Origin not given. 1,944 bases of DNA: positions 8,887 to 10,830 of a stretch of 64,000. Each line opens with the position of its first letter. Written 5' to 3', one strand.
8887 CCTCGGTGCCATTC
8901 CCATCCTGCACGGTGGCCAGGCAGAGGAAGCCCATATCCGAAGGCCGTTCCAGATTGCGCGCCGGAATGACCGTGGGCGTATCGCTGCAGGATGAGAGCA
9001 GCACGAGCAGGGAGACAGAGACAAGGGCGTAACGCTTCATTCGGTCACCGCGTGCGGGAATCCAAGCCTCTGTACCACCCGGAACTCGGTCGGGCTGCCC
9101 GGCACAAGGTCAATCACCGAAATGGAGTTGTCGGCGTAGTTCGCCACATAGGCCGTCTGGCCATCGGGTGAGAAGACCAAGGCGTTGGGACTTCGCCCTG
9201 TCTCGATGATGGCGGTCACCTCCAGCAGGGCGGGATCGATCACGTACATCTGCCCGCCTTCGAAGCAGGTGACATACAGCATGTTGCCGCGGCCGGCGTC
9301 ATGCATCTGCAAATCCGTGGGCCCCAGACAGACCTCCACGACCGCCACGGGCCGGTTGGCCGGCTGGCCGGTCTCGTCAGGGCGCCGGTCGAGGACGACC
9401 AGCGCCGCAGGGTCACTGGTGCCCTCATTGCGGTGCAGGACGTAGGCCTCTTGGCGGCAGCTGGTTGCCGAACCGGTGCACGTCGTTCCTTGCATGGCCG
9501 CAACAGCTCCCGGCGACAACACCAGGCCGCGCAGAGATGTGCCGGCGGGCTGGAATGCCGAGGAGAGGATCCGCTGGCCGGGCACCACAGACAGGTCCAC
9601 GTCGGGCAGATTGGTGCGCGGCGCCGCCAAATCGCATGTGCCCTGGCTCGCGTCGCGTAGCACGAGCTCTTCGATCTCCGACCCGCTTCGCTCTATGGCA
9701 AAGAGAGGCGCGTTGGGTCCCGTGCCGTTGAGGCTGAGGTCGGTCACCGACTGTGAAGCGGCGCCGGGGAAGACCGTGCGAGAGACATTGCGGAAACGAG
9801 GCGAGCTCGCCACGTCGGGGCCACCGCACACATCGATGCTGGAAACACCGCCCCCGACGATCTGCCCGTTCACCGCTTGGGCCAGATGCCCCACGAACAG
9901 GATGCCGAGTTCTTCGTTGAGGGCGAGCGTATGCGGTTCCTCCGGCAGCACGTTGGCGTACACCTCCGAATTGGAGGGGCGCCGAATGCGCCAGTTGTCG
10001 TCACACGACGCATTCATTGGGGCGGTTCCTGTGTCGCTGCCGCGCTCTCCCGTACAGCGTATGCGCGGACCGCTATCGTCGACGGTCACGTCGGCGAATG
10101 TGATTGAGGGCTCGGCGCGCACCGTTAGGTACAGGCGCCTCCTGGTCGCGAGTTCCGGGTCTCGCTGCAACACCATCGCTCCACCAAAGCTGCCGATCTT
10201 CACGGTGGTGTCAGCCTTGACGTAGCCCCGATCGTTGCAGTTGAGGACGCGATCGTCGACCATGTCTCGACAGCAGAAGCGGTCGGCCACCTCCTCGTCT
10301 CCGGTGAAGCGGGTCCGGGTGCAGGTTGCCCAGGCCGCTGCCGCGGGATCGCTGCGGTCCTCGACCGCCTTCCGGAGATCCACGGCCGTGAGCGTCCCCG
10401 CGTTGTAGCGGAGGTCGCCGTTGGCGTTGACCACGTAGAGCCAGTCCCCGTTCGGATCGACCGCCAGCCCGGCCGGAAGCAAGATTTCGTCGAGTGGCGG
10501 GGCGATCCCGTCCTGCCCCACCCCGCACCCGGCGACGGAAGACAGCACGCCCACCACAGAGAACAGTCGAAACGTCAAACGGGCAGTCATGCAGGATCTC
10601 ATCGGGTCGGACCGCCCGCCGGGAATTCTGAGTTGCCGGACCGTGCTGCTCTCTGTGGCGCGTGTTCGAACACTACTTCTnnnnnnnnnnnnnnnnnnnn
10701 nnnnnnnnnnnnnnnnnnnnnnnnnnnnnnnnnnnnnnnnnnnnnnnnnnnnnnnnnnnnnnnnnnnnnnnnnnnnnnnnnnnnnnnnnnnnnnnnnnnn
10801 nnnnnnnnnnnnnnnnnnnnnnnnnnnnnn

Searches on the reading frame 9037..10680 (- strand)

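Call 54: search_protein_families(library=pfam, proteins=[window:9037-10680:-], max_evalue=0.001)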
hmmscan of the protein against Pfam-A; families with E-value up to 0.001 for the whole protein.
window:9037-10680:- (547 aa): 1 family
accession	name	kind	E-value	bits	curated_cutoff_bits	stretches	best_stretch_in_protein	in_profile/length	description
PF08450.18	SGL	-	6e-07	29.8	26.3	1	468-527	105-165/246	SMP-30/Gluconolactonase/LRE-like region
